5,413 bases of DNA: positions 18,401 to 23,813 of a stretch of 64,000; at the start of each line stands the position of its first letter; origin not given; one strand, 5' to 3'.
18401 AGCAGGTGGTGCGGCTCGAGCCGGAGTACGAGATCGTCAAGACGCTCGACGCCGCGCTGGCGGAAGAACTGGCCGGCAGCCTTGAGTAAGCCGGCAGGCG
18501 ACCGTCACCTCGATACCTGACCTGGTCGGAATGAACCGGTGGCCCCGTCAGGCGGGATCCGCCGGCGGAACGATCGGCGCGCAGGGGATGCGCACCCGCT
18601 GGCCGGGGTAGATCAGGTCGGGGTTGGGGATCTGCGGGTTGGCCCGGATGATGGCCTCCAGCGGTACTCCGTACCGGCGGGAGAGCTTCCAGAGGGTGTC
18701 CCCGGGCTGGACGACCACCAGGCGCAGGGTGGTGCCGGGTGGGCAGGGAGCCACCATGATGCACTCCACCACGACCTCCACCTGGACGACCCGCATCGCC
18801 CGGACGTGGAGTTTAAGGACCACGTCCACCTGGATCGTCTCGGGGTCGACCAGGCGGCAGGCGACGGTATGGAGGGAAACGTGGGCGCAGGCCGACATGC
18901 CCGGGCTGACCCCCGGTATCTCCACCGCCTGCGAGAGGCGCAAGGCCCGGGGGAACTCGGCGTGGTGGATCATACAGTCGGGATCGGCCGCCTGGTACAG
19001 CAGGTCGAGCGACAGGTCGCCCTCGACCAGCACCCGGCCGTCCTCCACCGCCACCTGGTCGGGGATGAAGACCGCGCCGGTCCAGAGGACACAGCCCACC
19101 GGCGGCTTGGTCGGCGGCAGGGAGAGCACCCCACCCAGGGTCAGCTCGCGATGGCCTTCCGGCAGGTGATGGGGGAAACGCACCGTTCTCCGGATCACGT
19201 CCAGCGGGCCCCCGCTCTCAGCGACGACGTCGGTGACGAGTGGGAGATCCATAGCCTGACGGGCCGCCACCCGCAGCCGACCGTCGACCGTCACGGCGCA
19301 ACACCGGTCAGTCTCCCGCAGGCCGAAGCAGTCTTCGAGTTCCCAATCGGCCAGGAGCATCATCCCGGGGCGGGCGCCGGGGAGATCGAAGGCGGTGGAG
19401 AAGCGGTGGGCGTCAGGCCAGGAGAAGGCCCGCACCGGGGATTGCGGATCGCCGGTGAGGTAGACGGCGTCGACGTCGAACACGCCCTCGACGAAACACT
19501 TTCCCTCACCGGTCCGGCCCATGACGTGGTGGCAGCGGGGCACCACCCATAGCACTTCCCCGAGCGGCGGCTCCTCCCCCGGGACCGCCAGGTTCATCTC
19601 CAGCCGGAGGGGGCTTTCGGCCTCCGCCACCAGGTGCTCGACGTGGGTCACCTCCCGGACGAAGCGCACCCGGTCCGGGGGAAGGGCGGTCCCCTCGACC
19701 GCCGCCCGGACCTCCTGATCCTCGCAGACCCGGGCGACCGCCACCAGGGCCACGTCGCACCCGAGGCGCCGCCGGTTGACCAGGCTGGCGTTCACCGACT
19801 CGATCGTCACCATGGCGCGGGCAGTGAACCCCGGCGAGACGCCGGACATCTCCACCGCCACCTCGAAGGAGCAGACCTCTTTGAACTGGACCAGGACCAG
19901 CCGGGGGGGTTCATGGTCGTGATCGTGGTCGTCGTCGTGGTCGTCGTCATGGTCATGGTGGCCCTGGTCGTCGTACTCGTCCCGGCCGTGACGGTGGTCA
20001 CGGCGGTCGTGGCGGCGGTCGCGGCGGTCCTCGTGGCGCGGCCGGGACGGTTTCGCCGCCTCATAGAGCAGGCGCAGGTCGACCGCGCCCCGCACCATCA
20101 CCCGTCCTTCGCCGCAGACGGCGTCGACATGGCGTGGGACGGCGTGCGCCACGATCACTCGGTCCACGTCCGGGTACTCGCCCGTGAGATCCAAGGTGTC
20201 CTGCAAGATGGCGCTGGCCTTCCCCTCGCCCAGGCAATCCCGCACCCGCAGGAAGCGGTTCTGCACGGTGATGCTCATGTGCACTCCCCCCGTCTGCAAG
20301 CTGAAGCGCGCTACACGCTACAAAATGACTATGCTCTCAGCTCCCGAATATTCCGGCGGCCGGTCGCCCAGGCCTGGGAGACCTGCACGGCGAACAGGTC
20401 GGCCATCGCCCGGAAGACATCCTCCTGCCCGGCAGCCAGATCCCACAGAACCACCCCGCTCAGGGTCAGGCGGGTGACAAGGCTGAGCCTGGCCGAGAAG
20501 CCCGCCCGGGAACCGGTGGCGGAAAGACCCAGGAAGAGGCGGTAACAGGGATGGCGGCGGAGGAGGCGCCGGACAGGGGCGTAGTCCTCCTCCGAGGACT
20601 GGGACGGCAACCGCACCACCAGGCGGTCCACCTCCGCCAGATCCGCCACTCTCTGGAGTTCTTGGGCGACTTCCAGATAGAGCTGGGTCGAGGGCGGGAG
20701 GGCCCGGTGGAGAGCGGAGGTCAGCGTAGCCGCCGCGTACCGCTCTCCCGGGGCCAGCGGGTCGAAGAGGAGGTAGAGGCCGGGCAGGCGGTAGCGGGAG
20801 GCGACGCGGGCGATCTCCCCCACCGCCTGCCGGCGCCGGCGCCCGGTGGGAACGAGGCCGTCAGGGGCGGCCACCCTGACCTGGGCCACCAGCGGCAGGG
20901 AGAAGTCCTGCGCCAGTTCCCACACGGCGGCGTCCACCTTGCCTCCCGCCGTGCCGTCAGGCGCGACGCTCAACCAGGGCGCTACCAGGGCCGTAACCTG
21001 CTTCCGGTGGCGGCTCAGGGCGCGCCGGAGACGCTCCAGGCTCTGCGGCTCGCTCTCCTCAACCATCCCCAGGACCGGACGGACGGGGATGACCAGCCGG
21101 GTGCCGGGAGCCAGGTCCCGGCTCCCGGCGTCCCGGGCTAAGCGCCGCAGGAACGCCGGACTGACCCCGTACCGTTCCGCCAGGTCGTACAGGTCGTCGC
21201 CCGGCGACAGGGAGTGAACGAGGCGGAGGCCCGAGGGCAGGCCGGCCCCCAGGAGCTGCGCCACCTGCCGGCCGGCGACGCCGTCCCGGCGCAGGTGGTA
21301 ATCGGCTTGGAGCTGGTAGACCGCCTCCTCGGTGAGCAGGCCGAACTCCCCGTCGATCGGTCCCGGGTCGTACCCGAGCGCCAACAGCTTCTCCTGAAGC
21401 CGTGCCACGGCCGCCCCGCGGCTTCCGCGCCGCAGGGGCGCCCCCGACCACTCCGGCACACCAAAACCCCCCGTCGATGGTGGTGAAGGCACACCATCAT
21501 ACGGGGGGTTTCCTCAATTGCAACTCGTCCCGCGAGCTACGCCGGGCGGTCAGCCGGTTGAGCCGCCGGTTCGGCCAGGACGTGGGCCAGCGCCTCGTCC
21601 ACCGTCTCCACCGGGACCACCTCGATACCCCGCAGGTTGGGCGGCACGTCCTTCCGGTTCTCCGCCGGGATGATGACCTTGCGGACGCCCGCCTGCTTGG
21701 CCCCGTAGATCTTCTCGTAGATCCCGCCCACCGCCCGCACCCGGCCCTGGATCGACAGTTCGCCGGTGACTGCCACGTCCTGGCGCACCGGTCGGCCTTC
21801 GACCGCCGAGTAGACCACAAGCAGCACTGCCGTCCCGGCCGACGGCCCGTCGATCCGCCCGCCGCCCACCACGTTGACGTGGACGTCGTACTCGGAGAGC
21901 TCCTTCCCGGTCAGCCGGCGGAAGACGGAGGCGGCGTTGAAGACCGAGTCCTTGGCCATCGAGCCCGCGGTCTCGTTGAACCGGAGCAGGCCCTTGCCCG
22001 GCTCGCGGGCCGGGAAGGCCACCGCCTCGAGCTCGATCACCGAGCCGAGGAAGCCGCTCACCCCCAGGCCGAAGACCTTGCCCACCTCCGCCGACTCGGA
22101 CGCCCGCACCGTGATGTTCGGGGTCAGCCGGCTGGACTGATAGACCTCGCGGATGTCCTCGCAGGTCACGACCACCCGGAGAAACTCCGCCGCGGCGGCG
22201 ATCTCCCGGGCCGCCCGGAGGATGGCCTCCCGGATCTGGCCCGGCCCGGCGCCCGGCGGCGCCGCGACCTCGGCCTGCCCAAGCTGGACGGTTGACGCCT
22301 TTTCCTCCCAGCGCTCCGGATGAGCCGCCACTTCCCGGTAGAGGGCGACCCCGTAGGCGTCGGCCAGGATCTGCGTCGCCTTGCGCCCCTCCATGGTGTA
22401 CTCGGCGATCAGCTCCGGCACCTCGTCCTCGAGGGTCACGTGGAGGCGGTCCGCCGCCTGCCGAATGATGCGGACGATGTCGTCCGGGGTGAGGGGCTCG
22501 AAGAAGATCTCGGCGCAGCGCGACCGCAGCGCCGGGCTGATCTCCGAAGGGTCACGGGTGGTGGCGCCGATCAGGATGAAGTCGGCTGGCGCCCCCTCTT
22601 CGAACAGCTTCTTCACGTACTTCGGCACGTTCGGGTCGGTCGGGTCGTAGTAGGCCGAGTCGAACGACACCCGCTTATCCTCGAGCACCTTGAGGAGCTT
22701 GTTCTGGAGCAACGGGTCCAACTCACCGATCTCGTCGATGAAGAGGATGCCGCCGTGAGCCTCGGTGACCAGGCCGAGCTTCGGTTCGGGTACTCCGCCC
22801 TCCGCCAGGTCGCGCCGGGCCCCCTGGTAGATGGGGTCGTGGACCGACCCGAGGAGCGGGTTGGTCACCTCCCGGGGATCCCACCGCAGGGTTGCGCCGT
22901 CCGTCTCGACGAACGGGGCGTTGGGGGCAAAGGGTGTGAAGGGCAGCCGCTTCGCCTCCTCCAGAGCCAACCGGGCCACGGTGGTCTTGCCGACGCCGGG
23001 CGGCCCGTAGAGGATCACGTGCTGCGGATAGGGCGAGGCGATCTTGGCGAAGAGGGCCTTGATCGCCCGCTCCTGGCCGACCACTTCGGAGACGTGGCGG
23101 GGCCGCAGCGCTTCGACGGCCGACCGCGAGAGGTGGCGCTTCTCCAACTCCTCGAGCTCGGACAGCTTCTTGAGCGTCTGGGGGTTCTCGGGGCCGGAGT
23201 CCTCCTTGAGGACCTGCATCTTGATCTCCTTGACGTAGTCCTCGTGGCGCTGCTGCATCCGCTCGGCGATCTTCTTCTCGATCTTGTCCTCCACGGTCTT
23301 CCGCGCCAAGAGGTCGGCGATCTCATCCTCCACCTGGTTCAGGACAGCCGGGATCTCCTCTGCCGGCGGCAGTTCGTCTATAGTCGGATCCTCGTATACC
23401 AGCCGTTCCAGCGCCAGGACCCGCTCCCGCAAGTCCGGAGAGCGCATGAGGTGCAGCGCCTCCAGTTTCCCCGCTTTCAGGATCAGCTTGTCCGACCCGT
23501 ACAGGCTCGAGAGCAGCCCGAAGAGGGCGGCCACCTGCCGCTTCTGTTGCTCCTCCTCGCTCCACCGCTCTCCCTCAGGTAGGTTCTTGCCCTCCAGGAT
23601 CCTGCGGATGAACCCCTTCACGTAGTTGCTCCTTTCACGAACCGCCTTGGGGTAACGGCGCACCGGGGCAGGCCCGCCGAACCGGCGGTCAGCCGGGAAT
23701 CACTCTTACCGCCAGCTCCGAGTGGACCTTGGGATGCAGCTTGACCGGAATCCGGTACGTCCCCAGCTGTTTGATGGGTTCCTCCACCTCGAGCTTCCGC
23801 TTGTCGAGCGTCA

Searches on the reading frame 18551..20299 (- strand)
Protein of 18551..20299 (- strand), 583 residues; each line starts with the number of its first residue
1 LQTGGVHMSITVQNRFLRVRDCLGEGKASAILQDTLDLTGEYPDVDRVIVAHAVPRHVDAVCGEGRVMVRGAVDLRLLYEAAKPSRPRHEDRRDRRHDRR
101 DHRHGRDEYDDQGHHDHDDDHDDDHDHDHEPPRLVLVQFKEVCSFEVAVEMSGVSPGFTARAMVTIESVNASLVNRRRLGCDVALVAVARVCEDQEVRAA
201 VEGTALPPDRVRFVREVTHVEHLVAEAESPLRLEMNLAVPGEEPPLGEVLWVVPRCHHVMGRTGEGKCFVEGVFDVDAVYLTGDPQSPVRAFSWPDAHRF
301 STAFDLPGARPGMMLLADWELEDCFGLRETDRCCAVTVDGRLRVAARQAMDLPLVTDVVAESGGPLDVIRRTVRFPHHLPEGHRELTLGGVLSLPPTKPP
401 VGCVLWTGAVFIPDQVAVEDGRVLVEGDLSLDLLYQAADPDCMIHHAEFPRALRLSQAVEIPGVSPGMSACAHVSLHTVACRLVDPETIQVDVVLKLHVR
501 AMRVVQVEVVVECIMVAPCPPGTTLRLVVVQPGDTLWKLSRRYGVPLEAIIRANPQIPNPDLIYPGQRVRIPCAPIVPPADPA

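Call 46: search_protein_families(library=ncbifam, proteins=[window:18551-20299:-], max_evalue=1e-10)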
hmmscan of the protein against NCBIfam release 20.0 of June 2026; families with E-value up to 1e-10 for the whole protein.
window:18551-20299:- (583 aa): 1 family
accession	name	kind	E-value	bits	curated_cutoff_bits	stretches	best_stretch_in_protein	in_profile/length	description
TIGR02899.1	spore_safA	subfamily_domain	6.4e-21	74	67.85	1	530-572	1-43/44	SafA/ExsA family spore coat assembly protein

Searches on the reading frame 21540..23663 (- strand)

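Call 46: search_protein_families(library=ncbifam, proteins=[window:21540-23663:-], max_evalue=1e-10)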
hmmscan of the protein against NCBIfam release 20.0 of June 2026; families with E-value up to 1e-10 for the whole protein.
window:21540-23663:- (708 aa): 15 families
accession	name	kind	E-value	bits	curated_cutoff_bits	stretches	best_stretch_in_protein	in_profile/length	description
TIGR02903.1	spore_lon_C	equivalog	9.3e-303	1005.4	678.8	2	40-447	2-409/615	Lon family ATP-dependent protease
TIGR02902.1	spore_lonB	equivalog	1.7e-156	522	723.3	2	164-442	37-314/531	ATP-dependent protease LonB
TIGR00764.1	lon_rel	equivalog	1.1e-55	189.3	516.6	1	520-698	412-595/608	ATP-dependent protease LonB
TIGR00763.1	lon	equivalog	3e-30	105.4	608.05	1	491-696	585-795/795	endopeptidase La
NF008053.0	PRK10787.1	equivalog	2.1e-24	85.6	891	1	519-699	587-774/784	endopeptidase La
TIGR00416.1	sms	equivalog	5.1e-17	61.7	403.05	1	578-692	342-454/454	DNA repair protein RadA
NF038308.1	RNA_repair_RtcR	equivalog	1.1e-16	60.8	650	1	166-332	156-307/530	RNA repair transcriptional activator RtcR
NF000868.0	PRK00080.1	equivalog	2.4e-16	59.5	282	0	180-236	13-74/330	Holliday junction branch migration DNA helicase RuvB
TIGR00635.1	ruvB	equivalog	6.2e-15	55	299.05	0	303-423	81-191/305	Holliday junction branch migration DNA helicase RuvB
TIGR00368.1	TIGR00368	hypoth_equivalog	1.1e-14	54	362.4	0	182-334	182-326/499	YifB family Mg chelatase-like AAA ATPase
NF009067.0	PRK12402.1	equivalog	4.1e-14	52.3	317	0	184-235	7-58/340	replication factor C small subunit 2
TIGR02397.1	dnaX_nterm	equivalog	1.4e-12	47.6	250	0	186-232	8-55/355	DNA polymerase III subunit gamma/tau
NF005677.0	PRK07471.1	equivalog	1.7e-12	47.2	252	0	352-446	163-251/366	DNA polymerase III subunit delta'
NF001679.0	PRK00440.1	equivalog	6.3e-12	45.2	303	0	183-231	9-57/322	replication factor C small subunit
NF009880.0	PRK13341.1-1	equivalog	7.8e-11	41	891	0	360-423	125-189/599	AAA family ATPase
